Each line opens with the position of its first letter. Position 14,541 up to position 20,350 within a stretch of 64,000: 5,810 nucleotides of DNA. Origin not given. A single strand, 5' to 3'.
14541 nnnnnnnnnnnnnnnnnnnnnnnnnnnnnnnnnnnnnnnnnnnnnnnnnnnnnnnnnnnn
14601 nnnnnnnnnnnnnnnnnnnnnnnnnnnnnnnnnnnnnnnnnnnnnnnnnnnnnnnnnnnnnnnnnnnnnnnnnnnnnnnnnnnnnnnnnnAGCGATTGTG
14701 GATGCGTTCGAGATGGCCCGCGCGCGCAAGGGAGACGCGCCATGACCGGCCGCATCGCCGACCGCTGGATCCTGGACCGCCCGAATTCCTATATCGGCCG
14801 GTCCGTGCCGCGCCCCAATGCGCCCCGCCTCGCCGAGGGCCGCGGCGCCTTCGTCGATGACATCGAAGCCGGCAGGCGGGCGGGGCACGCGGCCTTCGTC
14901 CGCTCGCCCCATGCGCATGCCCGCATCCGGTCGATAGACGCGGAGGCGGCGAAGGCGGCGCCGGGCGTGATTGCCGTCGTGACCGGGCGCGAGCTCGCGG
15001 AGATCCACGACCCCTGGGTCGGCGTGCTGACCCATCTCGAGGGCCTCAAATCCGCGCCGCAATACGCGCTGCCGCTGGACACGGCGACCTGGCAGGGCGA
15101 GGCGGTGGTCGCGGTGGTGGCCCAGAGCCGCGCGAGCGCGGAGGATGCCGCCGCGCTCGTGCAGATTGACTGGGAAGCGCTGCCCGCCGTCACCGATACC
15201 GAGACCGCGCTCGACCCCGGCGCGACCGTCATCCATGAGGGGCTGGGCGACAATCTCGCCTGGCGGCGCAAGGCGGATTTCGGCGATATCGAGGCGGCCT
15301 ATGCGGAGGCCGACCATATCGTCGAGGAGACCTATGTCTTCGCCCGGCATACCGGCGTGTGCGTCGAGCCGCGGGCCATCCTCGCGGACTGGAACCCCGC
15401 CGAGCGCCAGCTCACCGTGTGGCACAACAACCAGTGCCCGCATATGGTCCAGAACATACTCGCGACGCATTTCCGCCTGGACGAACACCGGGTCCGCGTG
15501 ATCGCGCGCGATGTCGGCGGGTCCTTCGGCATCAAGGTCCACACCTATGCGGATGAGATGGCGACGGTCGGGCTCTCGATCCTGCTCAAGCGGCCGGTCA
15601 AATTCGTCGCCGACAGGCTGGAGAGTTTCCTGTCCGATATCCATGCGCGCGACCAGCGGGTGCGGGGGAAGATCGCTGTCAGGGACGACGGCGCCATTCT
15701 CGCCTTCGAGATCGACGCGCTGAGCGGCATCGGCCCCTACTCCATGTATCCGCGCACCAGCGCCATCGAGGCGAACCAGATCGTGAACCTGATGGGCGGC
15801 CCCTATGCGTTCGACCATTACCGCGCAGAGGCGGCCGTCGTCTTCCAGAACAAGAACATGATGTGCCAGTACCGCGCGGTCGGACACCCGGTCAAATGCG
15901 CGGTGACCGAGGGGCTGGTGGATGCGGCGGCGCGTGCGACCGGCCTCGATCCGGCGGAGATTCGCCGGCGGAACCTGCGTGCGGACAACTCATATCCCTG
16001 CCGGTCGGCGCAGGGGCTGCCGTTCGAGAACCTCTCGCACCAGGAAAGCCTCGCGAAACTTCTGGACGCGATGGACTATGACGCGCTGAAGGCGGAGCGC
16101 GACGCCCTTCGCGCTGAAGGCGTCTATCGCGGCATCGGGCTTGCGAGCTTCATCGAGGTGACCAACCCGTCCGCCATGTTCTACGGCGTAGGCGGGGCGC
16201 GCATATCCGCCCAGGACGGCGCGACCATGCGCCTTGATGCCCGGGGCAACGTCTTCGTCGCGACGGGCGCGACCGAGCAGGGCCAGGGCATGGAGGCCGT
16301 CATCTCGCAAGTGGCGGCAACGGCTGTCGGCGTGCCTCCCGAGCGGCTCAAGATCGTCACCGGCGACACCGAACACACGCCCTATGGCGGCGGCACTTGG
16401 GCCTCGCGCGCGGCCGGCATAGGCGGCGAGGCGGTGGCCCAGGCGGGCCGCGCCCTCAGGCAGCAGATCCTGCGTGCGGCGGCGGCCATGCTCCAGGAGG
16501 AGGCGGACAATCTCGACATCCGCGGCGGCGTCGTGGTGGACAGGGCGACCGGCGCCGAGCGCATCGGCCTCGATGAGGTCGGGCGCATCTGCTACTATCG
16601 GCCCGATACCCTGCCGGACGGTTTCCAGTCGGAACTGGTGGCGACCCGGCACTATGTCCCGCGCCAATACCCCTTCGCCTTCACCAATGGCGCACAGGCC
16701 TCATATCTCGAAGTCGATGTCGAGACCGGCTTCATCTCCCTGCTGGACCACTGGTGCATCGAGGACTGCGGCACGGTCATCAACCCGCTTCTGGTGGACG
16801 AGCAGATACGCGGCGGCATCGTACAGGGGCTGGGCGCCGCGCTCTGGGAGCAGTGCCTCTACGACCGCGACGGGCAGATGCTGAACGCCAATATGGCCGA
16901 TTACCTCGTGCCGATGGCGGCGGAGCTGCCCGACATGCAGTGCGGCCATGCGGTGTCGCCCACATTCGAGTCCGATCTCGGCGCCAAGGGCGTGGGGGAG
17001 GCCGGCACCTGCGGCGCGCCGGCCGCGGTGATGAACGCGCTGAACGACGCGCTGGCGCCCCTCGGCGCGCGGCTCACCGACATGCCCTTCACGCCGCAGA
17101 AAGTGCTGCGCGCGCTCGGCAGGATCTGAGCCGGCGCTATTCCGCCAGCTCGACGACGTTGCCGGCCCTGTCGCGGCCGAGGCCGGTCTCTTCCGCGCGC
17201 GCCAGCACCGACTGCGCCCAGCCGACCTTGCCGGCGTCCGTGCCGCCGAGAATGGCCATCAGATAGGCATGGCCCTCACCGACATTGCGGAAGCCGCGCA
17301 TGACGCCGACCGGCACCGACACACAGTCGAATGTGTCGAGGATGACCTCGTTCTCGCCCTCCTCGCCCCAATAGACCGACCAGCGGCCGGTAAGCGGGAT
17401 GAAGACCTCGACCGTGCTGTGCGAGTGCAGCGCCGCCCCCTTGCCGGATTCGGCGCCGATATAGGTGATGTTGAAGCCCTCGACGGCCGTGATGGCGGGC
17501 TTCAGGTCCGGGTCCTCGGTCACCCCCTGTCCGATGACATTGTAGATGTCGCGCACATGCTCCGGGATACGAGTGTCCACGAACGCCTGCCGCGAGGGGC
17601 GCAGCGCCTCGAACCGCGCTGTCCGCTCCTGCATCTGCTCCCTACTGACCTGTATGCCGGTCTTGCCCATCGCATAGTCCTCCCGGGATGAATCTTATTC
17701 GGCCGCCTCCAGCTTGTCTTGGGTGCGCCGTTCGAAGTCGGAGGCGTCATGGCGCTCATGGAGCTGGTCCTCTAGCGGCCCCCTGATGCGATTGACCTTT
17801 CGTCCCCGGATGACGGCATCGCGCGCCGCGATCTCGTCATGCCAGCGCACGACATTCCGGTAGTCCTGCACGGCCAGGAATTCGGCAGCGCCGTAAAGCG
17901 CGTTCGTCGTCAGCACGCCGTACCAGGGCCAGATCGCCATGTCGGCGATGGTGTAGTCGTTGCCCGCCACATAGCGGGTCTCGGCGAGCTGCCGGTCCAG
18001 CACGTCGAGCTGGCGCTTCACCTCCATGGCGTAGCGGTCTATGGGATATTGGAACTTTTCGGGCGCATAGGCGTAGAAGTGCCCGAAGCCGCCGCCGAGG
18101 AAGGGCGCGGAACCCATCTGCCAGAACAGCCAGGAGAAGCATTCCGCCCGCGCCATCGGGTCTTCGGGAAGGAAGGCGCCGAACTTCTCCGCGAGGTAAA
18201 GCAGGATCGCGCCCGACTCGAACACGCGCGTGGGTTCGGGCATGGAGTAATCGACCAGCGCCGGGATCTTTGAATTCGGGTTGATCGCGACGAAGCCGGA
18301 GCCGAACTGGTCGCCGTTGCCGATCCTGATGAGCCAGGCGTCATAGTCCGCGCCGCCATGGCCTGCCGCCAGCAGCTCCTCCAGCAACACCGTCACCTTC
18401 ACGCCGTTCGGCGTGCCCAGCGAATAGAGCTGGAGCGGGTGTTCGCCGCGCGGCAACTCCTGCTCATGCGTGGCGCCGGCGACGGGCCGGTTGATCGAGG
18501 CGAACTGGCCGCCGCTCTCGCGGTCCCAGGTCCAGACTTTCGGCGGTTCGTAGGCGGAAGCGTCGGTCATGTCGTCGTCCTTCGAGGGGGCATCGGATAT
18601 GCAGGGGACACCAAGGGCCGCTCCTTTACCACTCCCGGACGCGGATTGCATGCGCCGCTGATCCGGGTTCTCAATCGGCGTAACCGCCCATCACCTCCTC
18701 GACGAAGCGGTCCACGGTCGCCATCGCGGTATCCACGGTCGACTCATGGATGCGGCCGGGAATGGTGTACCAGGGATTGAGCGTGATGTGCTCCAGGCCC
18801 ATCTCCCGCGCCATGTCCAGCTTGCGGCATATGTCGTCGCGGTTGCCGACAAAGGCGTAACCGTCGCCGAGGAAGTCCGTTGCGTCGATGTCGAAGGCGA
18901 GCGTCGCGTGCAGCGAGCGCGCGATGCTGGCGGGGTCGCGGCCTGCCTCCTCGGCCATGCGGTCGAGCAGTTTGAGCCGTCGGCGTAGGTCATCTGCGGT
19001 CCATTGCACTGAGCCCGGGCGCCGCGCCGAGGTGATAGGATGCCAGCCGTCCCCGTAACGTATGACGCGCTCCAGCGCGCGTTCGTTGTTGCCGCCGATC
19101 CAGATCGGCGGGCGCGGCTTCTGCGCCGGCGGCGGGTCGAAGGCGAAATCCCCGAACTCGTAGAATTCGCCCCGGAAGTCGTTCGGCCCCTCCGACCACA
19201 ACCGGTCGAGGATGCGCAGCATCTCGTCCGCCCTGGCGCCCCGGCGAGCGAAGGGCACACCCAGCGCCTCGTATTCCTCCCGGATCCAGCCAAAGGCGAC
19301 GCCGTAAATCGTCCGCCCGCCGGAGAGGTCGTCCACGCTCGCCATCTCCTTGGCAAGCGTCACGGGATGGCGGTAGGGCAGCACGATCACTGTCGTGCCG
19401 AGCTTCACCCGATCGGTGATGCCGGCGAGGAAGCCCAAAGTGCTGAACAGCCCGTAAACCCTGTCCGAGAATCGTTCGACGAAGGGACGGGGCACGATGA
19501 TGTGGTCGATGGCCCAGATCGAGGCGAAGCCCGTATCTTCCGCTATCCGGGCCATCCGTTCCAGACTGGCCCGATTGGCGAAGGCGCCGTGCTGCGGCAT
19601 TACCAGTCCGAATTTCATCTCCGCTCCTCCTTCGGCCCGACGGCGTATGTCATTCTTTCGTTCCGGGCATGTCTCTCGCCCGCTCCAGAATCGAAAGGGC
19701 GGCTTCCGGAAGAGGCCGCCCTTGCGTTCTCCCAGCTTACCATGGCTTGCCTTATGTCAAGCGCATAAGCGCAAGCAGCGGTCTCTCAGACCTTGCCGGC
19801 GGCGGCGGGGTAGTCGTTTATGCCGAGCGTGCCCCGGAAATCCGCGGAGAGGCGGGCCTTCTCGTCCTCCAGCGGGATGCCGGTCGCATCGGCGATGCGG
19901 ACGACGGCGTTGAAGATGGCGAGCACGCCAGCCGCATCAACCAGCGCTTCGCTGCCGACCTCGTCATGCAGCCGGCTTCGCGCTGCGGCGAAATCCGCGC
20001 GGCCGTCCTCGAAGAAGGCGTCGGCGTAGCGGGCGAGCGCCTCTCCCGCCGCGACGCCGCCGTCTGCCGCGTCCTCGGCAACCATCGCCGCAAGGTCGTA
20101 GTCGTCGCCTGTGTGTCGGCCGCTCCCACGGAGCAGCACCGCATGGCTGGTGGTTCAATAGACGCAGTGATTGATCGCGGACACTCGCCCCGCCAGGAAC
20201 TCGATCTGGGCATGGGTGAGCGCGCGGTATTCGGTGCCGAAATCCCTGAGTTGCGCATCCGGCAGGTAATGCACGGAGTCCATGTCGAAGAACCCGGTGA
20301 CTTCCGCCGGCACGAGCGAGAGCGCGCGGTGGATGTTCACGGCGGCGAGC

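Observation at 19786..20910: AhpD-like redox protein with in-frame UGA at the CxxC motif: a probable selenoprotein split into two ORFs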

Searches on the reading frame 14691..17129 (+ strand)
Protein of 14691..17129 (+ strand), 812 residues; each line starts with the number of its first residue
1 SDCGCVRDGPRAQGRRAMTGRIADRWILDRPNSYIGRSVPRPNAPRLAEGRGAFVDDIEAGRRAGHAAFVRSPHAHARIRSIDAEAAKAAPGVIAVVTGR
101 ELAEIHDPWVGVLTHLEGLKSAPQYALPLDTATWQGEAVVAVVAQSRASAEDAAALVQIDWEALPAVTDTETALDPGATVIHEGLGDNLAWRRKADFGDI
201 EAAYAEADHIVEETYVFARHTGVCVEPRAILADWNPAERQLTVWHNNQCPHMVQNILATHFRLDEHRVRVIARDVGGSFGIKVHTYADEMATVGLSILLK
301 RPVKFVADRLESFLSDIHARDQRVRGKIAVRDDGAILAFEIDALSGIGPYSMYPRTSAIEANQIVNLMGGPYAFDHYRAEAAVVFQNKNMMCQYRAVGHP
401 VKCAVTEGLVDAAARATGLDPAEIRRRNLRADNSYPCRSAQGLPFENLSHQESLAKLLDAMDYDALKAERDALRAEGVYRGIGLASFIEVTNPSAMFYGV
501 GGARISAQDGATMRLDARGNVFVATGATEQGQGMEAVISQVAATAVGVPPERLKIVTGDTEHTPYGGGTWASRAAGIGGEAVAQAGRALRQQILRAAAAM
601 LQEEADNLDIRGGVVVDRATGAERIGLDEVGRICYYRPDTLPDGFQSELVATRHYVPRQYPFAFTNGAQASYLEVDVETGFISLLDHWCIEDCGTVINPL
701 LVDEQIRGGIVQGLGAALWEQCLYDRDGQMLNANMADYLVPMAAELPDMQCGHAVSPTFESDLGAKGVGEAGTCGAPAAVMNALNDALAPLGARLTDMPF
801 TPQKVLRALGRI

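Call 20: search_protein_families(library=pfam, proteins=[window:14691-17129:+], max_evalue=0.00001)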
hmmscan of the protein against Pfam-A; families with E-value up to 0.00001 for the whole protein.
window:14691-17129:+ (812 aa): 3 families
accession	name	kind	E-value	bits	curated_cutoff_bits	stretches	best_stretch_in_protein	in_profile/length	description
PF20256.3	MoCoBD_2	-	2.3e-76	257.4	27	1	456-747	1-283/283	Molybdopterin cofactor-binding domain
PF02738.23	MoCoBD_1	-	6.6e-67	225.6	27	1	182-429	2-244/244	Molybdopterin cofactor-binding domain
PF01315.27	Ald_Xan_dh_C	-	2.8e-26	92.4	31.3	1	50-165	2-110/110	Aldehyde oxidase and xanthine dehydrogenase, a/b hammerhead domain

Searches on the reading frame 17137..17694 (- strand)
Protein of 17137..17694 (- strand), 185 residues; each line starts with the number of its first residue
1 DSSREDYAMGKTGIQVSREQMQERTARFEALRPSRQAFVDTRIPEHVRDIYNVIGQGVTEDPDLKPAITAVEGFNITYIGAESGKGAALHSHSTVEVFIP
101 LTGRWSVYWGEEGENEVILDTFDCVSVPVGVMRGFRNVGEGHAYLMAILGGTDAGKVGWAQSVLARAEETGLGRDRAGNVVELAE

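Call 20: search_protein_families(library=pfam, proteins=[window:17137-17694:-], max_evalue=0.00001)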
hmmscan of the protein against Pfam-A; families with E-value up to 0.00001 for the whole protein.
window:17137-17694:- (185 aa): 1 family
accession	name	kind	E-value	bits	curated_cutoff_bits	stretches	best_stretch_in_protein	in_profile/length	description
PF07883.17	Cupin_2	-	3.1e-06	27.2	27.2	1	84-148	8-69/70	Cupin domain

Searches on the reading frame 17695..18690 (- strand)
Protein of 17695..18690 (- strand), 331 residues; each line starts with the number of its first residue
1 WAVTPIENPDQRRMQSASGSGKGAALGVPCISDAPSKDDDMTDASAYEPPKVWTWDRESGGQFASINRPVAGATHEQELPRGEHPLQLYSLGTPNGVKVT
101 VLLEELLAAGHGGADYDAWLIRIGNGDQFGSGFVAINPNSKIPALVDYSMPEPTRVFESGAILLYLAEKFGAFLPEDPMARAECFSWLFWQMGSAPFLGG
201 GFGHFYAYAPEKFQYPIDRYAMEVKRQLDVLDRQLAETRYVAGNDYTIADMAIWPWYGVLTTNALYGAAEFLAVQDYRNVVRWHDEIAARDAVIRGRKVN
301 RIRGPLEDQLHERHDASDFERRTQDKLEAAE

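Call 20: search_protein_families(library=pfam, proteins=[window:17695-18690:-], max_evalue=0.00001)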
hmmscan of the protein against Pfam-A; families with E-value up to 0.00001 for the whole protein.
window:17695-18690:- (331 aa): 3 families
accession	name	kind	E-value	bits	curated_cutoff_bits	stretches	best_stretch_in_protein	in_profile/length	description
PF13410.11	GST_C_2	-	3.6e-09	37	24.9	1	217-285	4-68/69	Glutathione S-transferase, C-terminal domain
PF00043.30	GST_C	-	9.4e-07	29.4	20.7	1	222-291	29-93/93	Glutathione S-transferase, C-terminal domain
PF02798.26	GST_N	-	2.3e-06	28.3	20.9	1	86-168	3-76/76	Glutathione S-transferase, N-terminal domain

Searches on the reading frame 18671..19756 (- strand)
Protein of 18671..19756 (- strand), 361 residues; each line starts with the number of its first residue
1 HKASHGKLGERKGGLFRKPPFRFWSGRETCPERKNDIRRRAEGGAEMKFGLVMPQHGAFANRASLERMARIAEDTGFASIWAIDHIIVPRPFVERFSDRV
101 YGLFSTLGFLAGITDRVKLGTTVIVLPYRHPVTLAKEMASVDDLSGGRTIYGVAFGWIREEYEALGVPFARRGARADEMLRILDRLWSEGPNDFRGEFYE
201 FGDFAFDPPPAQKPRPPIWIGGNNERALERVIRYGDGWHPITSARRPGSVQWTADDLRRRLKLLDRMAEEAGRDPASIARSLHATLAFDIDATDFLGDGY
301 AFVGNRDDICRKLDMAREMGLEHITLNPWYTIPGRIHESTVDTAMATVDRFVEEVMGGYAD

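Call 20: search_protein_families(library=pfam, proteins=[window:18671-19756:-], max_evalue=0.00001)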
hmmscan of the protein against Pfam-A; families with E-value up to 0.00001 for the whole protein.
window:18671-19756:- (361 aa): 1 family
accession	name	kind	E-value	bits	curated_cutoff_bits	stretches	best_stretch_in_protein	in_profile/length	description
PF00296.26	Bac_luciferase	-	2.9e-50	171.8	27.9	1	52-289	6-231/314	Luciferase-like monooxygenase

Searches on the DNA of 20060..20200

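Call 74: search_rna_families(source=window, start=20060, end=20200, threshold=evalue, max_evalue=10)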
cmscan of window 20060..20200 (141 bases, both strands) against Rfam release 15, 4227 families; matches with E-value up to 10: 1.
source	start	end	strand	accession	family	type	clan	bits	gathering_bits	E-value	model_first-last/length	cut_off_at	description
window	20076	20107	-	RF02468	Ms_IGR-4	Gene; sRNA;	-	14.9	55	2.8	4-35/38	no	Mycobacterium sRNA Ms_IGR-4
